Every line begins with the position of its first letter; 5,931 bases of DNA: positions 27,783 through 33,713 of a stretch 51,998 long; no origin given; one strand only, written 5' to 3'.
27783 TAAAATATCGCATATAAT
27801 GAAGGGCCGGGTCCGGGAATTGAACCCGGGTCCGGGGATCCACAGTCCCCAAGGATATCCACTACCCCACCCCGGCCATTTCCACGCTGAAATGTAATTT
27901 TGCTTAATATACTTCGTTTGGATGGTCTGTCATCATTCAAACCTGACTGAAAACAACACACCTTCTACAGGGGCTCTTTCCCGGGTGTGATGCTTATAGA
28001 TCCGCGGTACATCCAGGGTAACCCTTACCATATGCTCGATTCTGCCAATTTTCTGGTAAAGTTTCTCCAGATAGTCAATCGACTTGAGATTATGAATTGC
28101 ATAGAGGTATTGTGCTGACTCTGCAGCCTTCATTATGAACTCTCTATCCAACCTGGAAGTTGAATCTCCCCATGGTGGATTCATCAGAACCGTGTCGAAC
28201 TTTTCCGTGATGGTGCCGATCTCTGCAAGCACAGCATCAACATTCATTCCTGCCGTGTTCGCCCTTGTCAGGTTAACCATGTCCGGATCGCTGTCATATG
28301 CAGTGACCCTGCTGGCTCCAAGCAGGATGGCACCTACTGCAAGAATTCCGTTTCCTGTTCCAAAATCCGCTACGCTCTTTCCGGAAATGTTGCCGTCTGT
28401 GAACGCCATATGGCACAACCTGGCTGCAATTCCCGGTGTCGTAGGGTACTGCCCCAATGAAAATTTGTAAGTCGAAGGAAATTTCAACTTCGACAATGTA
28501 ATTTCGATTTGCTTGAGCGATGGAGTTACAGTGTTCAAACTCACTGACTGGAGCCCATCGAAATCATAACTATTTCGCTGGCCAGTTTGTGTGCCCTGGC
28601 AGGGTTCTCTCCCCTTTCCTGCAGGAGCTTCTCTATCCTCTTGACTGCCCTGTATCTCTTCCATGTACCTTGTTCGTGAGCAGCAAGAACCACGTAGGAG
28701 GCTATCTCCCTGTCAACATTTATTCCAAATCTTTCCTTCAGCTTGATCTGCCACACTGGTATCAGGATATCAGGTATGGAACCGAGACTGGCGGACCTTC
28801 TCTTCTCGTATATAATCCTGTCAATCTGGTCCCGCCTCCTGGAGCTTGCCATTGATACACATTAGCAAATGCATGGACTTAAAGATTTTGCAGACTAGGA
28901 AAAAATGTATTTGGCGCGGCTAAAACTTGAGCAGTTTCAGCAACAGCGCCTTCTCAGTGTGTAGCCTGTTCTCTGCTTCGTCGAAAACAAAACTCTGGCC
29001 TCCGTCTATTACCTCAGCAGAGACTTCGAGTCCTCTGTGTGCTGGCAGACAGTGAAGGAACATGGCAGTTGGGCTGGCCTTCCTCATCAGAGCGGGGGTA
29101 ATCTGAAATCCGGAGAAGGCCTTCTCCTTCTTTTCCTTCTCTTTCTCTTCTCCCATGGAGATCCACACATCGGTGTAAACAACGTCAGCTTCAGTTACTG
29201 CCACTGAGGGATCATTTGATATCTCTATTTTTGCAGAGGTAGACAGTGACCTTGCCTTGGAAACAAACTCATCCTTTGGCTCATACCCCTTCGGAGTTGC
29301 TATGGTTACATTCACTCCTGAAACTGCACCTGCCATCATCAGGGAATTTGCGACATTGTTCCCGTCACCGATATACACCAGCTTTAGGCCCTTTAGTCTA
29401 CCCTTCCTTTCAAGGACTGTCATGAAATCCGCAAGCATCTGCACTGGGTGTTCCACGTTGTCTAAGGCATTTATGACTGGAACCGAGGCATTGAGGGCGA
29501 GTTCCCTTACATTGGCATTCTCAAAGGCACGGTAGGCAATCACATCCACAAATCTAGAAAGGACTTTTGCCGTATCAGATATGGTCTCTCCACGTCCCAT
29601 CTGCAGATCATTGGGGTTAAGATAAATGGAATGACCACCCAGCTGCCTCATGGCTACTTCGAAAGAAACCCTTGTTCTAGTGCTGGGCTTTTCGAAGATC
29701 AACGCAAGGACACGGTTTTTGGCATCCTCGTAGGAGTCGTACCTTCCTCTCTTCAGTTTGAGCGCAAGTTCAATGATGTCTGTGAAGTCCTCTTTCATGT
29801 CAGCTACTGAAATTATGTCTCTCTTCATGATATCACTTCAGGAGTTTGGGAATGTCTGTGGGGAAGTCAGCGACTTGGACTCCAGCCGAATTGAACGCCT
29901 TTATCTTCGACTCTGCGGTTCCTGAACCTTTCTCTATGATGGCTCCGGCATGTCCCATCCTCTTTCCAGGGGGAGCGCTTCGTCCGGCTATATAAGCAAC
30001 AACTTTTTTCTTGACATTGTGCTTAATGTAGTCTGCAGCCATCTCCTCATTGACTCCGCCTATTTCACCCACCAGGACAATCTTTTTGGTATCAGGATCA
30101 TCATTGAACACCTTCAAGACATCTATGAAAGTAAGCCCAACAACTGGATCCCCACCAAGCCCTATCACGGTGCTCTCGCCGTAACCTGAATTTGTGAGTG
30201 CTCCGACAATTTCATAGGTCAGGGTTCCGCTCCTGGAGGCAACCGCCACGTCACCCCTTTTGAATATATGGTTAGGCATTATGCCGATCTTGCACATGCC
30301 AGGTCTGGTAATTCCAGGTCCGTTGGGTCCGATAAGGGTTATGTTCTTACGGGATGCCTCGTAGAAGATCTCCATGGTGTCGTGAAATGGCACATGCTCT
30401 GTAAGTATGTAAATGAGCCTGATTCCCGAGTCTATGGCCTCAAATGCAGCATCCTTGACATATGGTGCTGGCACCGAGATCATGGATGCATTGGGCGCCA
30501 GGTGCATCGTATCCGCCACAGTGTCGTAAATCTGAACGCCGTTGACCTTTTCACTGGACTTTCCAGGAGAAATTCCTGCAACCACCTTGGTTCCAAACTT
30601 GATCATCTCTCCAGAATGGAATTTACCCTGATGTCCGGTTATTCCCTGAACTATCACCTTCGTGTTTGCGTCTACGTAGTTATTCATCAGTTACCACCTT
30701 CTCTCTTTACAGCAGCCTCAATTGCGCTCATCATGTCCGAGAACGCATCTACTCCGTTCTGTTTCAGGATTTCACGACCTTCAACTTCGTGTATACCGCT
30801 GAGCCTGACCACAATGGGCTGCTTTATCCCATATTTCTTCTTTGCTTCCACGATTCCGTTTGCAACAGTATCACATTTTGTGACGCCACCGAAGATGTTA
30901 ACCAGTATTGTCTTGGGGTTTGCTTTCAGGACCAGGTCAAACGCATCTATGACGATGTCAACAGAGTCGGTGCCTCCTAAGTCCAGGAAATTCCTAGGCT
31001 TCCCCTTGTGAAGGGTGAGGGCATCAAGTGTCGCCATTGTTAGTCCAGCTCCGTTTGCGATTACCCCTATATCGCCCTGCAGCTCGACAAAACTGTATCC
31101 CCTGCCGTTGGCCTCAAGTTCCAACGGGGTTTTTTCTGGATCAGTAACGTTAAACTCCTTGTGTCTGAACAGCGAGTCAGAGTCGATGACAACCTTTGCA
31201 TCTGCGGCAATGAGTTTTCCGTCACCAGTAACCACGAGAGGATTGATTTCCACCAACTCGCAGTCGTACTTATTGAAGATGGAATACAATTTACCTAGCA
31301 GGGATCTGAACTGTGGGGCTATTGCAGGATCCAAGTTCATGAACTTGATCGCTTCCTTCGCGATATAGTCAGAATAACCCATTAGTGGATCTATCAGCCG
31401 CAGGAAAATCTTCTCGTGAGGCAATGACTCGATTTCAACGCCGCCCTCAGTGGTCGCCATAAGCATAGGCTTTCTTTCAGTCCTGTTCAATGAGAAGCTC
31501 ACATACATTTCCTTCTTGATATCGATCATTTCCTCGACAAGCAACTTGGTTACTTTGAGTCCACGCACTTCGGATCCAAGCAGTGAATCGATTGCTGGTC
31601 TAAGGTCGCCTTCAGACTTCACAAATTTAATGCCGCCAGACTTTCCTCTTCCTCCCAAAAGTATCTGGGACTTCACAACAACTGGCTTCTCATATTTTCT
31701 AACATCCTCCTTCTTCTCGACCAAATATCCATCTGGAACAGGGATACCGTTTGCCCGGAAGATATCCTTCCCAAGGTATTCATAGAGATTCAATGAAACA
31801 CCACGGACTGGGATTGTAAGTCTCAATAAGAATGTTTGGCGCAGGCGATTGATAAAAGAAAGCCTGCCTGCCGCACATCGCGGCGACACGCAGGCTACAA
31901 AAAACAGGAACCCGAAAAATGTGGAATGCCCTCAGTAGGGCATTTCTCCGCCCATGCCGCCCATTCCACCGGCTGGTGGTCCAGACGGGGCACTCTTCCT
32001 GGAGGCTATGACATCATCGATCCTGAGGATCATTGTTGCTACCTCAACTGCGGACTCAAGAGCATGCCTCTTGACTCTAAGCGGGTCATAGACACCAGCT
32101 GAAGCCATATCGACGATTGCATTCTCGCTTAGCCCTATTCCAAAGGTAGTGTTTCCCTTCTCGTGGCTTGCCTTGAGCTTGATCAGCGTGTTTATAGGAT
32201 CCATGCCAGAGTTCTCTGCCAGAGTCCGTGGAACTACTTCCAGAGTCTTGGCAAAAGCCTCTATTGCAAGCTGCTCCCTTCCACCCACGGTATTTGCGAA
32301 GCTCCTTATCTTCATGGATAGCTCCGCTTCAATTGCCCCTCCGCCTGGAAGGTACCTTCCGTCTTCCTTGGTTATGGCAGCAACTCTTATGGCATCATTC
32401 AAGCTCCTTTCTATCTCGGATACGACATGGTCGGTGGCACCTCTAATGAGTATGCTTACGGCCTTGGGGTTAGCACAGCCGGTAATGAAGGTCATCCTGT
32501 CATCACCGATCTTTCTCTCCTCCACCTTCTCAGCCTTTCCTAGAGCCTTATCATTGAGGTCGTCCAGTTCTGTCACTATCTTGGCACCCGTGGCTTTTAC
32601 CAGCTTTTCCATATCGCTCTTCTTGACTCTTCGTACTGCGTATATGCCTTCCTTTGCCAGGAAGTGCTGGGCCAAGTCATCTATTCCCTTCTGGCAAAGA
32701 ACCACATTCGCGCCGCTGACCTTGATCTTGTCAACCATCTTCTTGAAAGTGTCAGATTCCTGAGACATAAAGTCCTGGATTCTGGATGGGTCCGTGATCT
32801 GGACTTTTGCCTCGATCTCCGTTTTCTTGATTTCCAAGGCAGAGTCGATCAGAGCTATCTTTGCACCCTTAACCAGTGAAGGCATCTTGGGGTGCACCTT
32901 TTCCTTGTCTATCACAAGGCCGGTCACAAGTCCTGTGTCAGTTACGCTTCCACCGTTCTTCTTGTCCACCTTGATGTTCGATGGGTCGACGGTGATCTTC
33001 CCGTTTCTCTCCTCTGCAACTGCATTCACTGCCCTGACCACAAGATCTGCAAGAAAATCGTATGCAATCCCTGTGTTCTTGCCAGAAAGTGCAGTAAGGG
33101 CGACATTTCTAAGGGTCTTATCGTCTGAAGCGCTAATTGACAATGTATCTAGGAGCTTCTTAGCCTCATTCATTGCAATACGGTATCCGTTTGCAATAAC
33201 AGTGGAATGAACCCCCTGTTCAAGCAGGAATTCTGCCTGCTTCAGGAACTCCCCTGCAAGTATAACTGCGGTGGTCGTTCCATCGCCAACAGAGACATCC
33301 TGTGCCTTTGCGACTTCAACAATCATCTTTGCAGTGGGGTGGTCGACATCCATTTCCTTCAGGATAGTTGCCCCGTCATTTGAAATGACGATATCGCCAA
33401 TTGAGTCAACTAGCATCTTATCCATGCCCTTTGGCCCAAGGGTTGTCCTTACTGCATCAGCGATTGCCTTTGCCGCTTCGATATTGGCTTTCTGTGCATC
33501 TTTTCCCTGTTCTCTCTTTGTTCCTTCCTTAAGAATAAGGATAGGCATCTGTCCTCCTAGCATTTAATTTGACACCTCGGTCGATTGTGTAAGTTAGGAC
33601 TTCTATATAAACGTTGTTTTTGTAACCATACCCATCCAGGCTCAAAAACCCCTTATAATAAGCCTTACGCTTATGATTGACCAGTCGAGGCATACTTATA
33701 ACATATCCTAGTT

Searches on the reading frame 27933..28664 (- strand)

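Call 78: search_protein_families(library=padloc, proteins=[window:27933-28664:-], max_evalue=0.00001)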
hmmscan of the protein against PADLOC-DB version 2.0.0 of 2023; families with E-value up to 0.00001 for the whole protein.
window:27933-28664:- (243 aa): 1 family
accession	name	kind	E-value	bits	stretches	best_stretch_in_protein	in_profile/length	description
PDLC04134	mad2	-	8e-16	55.9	1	65-181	265-383/492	mads_2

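Call 79: search_protein_families(library=pfam, proteins=[window:27933-28664:-], max_evalue=0.00001)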
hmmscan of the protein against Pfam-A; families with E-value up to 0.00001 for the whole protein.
window:27933-28664:- (243 aa): 2 families
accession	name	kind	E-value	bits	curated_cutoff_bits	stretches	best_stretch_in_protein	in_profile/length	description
PF06325.19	PrmA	-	7.2e-13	49.1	22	1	70-162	142-233/296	Ribosomal protein L11 methyltransferase (PrmA)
PF05175.20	MTS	-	2.5e-08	34.2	23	1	94-182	31-128/170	Methyltransferase small domain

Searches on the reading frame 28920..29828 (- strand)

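Call 78: search_protein_families(library=padloc, proteins=[window:28920-29828:-], max_evalue=0.00001)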
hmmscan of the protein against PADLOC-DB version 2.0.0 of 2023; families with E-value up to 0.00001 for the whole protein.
window:28920-29828:- (302 aa): 0 families

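Call 79: search_protein_families(library=pfam, proteins=[window:28920-29828:-], max_evalue=0.00001)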
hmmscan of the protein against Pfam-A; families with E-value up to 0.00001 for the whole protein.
window:28920-29828:- (302 aa): 2 families
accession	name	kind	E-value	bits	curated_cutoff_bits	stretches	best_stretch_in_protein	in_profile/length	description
PF00185.30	OTCace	-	2.5e-58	197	29.4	1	146-297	1-155/157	Aspartate/ornithine carbamoyltransferase, Asp/Orn binding domain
PF02729.26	OTCace_N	-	3.4e-46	157.4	29.9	1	3-140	1-148/148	Aspartate/ornithine carbamoyltransferase, carbamoyl-P binding domain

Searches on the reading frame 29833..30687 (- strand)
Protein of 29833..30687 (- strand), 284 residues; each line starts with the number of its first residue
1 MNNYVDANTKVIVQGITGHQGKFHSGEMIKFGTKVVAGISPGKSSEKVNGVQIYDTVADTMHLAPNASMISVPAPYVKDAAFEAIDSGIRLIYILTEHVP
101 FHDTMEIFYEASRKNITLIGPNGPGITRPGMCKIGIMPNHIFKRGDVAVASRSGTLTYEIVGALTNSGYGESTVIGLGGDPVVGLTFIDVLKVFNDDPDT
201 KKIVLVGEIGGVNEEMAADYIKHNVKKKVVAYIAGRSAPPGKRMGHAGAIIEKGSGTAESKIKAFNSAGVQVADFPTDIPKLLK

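Call 78: search_protein_families(library=padloc, proteins=[window:29833-30687:-], max_evalue=0.00001)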
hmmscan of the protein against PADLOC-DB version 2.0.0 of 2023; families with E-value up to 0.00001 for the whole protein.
window:29833-30687:- (284 aa): 0 families

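Call 79: search_protein_families(library=pfam, proteins=[window:29833-30687:-], max_evalue=0.00001)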
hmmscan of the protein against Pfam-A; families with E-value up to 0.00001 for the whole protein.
window:29833-30687:- (284 aa): 3 families
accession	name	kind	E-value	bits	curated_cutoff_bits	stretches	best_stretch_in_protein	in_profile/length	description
PF00549.24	Ligase_CoA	-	3.7e-23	82.5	24.5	1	151-269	2-126/128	CoA-ligase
PF02629.25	CoA_binding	-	6.5e-21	75.3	22.3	1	7-98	2-97/97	CoA binding domain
PF13607.11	Succ_CoA_lig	-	2.1e-10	40.9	27.4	1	144-273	1-125/138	Succinyl-CoA ligase like flavodoxin domain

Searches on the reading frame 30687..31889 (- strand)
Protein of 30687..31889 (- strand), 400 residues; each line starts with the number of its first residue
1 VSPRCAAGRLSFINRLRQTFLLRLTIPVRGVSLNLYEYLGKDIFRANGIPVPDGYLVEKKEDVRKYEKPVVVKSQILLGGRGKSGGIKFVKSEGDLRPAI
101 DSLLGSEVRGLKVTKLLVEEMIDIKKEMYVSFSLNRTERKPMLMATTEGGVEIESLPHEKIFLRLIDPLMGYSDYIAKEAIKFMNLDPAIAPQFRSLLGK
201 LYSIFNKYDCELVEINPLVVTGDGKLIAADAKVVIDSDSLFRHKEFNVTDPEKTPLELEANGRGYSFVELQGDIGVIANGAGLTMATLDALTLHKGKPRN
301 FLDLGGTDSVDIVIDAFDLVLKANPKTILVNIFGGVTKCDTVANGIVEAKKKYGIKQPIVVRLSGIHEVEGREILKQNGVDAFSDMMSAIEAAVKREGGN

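Call 78: search_protein_families(library=padloc, proteins=[window:30687-31889:-], max_evalue=0.00001)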
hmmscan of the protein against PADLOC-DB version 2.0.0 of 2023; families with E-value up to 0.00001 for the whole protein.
window:30687-31889:- (400 aa): 0 families

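Call 79: search_protein_families(library=pfam, proteins=[window:30687-31889:-], max_evalue=0.00001)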
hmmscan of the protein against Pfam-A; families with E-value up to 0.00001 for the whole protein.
window:30687-31889:- (400 aa): 3 families
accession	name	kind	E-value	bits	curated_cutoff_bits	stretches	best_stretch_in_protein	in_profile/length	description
PF08442.15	ATP-grasp_2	-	5.1e-51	173.6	29.5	1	34-220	1-202/202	ATP-grasp domain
PF00549.24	Ligase_CoA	-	9.8e-19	68.2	24.5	1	278-393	2-125/128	CoA-ligase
PF24948.1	Citrate_synth_N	-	4.6e-13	49.5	83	1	67-242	51-227/232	ATP-citrate synthase ATP-grasp domain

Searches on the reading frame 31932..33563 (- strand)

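Call 78: search_protein_families(library=padloc, proteins=[window:31932-33563:-], max_evalue=0.00001)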
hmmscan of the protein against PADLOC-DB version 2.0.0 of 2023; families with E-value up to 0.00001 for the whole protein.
window:31932-33563:- (543 aa): 0 families

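Call 79: search_protein_families(library=pfam, proteins=[window:31932-33563:-], max_evalue=0.00001)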
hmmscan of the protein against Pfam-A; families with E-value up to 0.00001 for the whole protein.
window:31932-33563:- (543 aa): 1 family
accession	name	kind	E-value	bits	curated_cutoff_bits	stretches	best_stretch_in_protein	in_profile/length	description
PF00118.29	Cpn60_TCP1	-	1.9e-188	627.6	34.3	1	34-522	1-489/490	TCP-1/cpn60 chaperonin family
